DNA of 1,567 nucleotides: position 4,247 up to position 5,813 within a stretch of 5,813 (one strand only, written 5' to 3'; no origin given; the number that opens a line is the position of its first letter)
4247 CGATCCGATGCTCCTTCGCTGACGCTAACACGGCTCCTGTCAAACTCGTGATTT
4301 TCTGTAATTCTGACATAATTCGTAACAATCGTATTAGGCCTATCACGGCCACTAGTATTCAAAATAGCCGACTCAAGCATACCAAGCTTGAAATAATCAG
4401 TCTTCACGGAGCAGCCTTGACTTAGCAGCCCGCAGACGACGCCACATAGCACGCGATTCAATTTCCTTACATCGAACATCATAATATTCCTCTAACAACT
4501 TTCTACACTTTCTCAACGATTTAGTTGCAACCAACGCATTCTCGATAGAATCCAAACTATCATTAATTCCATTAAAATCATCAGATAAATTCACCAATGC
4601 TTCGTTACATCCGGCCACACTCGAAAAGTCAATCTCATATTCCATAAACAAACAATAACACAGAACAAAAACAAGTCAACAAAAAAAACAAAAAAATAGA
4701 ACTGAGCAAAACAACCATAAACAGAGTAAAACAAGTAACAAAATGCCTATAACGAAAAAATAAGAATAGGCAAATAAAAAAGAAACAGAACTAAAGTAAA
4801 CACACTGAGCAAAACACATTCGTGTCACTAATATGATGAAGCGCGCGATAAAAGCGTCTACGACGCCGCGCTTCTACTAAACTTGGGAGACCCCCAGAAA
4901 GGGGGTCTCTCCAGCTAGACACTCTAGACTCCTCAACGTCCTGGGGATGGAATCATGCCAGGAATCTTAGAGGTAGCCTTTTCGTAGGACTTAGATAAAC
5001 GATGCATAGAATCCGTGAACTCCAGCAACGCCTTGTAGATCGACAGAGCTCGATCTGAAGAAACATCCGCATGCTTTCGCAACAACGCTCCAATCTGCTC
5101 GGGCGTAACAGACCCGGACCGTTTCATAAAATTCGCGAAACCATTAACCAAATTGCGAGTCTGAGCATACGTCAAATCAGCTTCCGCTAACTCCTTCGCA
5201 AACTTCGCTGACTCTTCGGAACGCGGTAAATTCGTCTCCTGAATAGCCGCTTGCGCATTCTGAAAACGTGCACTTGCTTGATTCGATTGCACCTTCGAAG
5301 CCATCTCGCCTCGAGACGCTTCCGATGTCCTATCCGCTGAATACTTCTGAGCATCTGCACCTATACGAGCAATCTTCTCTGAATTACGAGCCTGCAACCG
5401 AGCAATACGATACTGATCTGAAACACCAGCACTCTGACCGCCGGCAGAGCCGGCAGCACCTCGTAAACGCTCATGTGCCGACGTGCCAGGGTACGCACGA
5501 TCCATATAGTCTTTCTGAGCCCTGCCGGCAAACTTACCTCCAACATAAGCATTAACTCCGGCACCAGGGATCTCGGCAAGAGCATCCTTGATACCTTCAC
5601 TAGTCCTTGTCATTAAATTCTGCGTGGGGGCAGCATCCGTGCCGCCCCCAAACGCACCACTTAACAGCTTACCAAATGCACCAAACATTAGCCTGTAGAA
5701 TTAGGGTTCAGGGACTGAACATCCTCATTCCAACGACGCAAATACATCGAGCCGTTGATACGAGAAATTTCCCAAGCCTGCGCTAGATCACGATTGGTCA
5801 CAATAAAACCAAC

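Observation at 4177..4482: Predicted lipoprotein gene (orf101) in a microvirus, between H and A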

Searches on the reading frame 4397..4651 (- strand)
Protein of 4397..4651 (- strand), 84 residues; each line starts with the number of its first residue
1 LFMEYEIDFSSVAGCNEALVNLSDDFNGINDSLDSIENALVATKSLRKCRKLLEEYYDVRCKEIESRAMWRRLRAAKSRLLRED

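Call 3: search_protein_families(library=pfam, proteins=[window:4397-4651:-], max_evalue=1)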
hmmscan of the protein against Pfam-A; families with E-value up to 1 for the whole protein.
window:4397-4651:- (84 aa): 0 families

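Call 4: search_protein_families(library=phrogs, proteins=[window:4397-4651:-], max_evalue=1)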
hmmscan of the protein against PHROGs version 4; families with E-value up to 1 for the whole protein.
window:4397-4651:- (84 aa): 1 family
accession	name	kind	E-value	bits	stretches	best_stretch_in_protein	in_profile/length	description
phrog_24679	-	unknown function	0.18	13.3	1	22-58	37-72/76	-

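Call 88: search_protein_families(library=ncbifam, proteins=[window:4400-4645:-], max_evalue=1)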
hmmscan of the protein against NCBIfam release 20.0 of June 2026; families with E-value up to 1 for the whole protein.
window:4400-4645:- (82 aa): 1 family
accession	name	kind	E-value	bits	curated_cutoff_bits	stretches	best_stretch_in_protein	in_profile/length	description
TIGR03294.1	FrhG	equivalog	0.093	12.4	245.5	1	4-50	3-48/228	coenzyme F420 hydrogenase subunit gamma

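Call 93: search_protein_families(library=padloc, proteins=[window:4400-4645:-], max_evalue=1)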
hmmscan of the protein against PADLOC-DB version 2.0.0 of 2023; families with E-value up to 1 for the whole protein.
window:4400-4645:- (82 aa): 0 families
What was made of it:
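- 4397..4645 (-): orf82: upstream partner ORF, acidic and all-helical, with no TMD or signal peptide. Its last 28 codons overlap the orf101 leader. No family match (calls 3, 4, 88, 93).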

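Call 100: predict_structure(protein=window:4400-4645:-)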
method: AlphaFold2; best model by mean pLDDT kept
length: 82 residues; sequences in the alignment: 1
mean_pLDDT: 65.0   pTM: 0.31
mean pLDDT of the five models: 65.0, 63.8, 59.5, 57.1, 51.7
residues with pLDDT >= 90: 0; 70-90: 21; 50-70: 58; < 50: 3
segments of 3 or more residues with pLDDT < 50: none
pLDDT, mean of each block of 10 residues (from residue 1): 54 67 75 63 62 70 65 65 54
secondary structure, 60 per line:
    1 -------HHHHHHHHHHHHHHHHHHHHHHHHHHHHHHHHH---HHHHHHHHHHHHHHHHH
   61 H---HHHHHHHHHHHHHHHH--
elements in order: H8-40 H44-61 H65-80
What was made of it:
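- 4397..4645 (-): AlphaFold2 predicts three helices, mean pLDDT 65 (call 100).
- Tried and rejected: The orf82 model is helical but of low confidence (call 100).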

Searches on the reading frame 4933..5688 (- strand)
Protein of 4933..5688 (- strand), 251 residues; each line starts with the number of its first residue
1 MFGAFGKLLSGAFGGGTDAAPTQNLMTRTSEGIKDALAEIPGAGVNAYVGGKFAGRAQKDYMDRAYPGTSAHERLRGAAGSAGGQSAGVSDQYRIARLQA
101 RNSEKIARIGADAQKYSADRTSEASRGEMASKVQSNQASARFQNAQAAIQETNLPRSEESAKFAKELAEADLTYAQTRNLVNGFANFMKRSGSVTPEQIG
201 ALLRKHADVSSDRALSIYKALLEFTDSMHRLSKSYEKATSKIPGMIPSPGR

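Call 3: search_protein_families(library=pfam, proteins=[window:4933-5688:-], max_evalue=1)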
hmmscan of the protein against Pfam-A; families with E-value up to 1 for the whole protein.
window:4933-5688:- (251 aa): 5 families
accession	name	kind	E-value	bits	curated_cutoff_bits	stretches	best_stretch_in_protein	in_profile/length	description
PF04687.17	Microvir_H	-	3.1e-07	30.5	22.7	1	33-155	78-203/310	Microvirus H protein (pilot protein)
PF09167.16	DUF1942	-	0.11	13.1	22.4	1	88-157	16-83/123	Domain of unknown function (DUF1942)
PF23067.1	MG280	-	0.19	11.6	27.4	1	135-243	86-185/259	Uncharacterised protein MG280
PF11871.13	DUF3391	-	0.4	11.6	27.8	1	119-194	54-131/136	Domain of unknown function (DUF3391)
PF00639.27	Rotamase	-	0.91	11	21.7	0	94-150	21-76/97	PPIC-type PPIASE domain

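Call 4: search_protein_families(library=phrogs, proteins=[window:4933-5688:-], max_evalue=1)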
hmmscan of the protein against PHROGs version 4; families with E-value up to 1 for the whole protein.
window:4933-5688:- (251 aa): 4 families
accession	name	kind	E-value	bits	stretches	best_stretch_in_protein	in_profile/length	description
phrog_1471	-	tail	4.3e-09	37.1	1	23-146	85-204/327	pilot protein for DNA ejection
phrog_24159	-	tail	0.066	12.4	1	90-184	186-280/972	tail fiber protein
phrog_16528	-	other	0.099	13.2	1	44-106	118-181/236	DNA methyltransferase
phrog_14809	-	unknown function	0.33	12.1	0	91-109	37-55/68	-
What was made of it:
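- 4933..5688 (-): Gene H (DNA pilot protein): upstream boundary of the slot. Pfam Microvir_H at 3e-7 and PHROG 1471 (calls 3, 4).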
